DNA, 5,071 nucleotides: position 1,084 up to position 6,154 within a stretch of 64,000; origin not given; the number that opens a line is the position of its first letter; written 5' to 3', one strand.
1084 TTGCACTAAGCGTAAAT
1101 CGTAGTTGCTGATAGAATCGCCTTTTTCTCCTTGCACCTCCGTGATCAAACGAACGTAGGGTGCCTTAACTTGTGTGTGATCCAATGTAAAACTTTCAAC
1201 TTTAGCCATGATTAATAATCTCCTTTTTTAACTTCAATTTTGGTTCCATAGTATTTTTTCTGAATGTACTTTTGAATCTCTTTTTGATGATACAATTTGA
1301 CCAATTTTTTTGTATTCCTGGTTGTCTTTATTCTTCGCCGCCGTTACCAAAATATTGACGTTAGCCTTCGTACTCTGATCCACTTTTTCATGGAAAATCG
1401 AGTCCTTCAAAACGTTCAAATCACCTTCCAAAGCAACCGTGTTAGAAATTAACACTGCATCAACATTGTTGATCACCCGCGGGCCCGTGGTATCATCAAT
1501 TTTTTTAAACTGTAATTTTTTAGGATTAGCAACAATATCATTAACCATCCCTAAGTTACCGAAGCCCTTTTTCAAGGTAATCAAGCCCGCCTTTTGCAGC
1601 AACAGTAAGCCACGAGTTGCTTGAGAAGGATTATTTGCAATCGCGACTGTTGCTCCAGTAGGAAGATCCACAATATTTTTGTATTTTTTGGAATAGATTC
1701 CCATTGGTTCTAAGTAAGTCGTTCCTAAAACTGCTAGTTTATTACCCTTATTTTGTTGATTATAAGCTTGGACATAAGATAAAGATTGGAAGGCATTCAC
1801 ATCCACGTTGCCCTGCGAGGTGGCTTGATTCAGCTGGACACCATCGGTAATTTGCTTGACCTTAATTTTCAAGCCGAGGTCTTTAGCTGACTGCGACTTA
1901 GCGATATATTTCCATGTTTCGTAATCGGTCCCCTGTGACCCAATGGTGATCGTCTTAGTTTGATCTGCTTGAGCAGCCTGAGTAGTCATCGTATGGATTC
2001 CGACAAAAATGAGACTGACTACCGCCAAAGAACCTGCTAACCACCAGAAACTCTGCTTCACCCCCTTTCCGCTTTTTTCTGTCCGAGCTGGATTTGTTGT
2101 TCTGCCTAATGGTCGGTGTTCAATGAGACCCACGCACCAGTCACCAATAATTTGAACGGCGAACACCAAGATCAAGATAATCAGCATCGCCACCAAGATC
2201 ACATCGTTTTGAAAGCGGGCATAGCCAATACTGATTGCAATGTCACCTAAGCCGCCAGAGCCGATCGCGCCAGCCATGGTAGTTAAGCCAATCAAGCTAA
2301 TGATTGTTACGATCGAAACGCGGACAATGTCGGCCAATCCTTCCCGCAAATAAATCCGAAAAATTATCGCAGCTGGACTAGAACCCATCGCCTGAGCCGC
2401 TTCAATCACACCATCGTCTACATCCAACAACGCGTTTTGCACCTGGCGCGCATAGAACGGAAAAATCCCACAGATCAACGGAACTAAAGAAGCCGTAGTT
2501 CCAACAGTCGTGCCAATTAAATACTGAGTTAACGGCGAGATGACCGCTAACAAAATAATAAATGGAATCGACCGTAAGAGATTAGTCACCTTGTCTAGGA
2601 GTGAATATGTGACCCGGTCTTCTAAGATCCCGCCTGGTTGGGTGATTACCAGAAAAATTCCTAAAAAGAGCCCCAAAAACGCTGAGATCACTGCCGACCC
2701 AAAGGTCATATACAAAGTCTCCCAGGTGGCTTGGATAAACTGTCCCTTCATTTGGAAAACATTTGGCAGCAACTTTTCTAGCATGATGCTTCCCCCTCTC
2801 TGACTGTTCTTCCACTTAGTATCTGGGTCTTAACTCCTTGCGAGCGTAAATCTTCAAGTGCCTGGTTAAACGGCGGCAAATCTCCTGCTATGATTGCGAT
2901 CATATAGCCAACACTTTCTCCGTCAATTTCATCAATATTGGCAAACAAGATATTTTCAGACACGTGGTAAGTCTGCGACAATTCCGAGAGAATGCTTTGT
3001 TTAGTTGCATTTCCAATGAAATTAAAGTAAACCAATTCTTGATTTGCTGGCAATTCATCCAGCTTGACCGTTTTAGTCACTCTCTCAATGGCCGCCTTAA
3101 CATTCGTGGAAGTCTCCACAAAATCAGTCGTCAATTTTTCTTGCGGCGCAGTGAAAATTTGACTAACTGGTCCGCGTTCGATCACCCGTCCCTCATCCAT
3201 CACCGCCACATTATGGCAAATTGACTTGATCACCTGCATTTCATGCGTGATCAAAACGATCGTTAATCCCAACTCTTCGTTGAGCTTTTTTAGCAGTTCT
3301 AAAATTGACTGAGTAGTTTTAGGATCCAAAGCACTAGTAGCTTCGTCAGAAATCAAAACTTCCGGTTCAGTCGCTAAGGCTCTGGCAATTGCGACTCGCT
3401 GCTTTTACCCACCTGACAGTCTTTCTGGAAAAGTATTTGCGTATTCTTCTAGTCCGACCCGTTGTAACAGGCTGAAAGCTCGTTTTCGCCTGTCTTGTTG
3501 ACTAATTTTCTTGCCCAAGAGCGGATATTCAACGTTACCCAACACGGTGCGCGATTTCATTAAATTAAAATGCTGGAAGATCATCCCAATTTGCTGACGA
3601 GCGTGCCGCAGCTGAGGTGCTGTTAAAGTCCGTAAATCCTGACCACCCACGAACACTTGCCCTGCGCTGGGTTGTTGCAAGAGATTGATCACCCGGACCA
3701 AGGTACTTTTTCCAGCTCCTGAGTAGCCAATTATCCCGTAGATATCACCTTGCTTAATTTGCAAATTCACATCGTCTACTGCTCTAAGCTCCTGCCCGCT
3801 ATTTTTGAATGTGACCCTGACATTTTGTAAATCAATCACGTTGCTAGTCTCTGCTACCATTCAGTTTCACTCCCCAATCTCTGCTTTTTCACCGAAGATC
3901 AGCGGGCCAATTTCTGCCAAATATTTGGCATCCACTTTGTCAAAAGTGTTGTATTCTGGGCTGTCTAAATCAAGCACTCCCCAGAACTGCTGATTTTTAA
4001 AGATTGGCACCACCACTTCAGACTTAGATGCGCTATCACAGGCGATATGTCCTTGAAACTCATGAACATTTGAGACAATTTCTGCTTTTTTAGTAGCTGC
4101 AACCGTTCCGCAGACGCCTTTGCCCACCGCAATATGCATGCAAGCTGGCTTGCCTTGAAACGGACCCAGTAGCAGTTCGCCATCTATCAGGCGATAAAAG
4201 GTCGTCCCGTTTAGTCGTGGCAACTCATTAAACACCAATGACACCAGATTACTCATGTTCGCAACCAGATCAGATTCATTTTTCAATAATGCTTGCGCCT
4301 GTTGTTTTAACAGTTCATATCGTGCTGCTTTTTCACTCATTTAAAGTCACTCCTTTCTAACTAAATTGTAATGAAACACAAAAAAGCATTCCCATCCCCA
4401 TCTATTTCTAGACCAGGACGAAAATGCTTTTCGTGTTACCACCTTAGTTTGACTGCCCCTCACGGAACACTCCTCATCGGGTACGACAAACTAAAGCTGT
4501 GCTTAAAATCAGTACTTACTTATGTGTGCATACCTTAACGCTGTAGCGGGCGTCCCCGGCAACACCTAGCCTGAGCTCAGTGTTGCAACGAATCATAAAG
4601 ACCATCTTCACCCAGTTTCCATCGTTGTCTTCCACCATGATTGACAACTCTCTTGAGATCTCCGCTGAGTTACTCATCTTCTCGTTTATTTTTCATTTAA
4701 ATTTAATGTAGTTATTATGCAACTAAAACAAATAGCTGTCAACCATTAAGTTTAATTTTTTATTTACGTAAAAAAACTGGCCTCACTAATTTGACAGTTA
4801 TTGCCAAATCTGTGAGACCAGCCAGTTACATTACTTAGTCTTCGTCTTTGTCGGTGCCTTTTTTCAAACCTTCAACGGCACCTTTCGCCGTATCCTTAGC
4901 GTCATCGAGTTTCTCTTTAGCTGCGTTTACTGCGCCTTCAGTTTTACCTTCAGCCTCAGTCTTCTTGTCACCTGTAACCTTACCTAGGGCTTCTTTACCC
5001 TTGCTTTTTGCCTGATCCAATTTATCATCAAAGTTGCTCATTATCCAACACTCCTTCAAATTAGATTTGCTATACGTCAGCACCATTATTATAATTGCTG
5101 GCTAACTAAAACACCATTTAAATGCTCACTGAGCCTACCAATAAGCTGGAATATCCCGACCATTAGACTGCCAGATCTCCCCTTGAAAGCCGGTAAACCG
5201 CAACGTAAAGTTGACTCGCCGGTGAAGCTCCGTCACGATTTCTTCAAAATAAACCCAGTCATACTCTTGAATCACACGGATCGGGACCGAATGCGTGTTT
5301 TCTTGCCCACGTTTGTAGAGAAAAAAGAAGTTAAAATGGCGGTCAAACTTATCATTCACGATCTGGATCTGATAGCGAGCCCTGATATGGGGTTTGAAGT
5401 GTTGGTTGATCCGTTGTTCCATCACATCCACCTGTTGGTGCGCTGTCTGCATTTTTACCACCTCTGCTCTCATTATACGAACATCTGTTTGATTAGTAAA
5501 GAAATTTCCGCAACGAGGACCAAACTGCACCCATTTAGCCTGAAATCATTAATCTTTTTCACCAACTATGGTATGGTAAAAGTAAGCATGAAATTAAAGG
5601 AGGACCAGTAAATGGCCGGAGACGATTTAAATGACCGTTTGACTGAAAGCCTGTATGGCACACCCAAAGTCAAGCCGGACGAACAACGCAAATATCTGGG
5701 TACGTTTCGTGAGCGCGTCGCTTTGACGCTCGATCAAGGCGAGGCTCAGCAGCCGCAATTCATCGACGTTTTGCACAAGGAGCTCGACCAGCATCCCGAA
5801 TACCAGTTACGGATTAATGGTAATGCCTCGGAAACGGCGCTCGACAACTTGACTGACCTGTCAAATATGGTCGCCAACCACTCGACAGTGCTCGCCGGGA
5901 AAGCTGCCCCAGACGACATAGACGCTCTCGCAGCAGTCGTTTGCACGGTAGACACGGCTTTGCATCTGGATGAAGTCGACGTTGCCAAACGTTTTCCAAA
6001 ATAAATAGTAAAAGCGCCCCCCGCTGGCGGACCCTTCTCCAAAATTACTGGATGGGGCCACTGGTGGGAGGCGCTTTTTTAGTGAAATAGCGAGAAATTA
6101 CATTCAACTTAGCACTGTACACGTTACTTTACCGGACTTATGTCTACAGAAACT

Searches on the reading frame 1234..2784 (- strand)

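Call 78: search_protein_families(library=pfam, proteins=[window:1234-2784:-], max_evalue=0.00001)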
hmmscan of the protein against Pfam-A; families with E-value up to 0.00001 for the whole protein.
window:1234-2784:- (516 aa): 2 families
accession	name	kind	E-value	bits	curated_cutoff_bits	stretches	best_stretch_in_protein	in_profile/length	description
PF03180.19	Lipoprotein_9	-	8.5e-63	212.1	27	1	279-510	1-227/236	NlpA lipoprotein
PF00528.27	BPD_transp_1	-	2.4e-13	50.7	26.4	1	41-224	4-181/184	Binding-protein-dependent transport system inner membrane component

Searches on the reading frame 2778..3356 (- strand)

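Call 78: search_protein_families(library=pfam, proteins=[window:2778-3356:-], max_evalue=0.00001)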
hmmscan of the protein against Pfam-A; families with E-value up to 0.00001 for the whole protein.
window:2778-3356:- (192 aa): 1 family
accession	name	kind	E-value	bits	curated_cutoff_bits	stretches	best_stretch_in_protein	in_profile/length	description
PF09383.16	NIL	-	2.3e-17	63.1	24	1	108-177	2-71/73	NIL domain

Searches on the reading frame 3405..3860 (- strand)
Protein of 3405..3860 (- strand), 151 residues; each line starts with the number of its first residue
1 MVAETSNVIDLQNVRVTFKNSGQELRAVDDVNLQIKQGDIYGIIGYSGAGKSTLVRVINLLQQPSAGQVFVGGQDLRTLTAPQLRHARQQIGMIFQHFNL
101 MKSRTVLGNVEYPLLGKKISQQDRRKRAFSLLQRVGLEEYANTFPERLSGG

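Call 78: search_protein_families(library=pfam, proteins=[window:3405-3860:-], max_evalue=0.00001)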
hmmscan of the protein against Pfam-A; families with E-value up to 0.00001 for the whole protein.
window:3405-3860:- (151 aa): 1 family
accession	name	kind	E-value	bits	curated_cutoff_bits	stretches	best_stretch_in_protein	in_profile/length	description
PF00005.33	ABC_tran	-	6.8e-23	82.2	25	1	29-151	2-112/137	ABC transporter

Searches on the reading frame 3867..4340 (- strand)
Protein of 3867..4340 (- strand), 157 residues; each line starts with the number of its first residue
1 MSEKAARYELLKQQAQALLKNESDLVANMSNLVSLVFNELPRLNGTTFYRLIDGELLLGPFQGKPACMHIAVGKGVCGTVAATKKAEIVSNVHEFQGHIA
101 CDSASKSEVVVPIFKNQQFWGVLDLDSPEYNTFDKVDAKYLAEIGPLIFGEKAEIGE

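Call 78: search_protein_families(library=pfam, proteins=[window:3867-4340:-], max_evalue=0.00001)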
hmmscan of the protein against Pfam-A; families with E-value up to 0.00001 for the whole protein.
window:3867-4340:- (157 aa): 2 families
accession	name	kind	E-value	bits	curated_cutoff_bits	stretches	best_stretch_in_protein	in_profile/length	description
PF13185.12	GAF_2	-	1.5e-08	35.4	28.6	1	29-147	4-130/136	GAF domain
PF01590.32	GAF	-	2.1e-08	35.2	22.4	1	41-138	27-119/133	GAF domain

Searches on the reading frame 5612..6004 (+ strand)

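Call 78: search_protein_families(library=pfam, proteins=[window:5612-6004:+], max_evalue=0.00001)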
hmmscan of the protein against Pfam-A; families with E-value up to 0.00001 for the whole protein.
window:5612-6004:+ (130 aa): 1 family
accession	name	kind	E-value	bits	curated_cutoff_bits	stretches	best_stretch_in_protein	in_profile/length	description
PF07997.16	DUF1694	-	3.3e-26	92.2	25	1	4-122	2-116/117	Protein of unknown function (DUF1694)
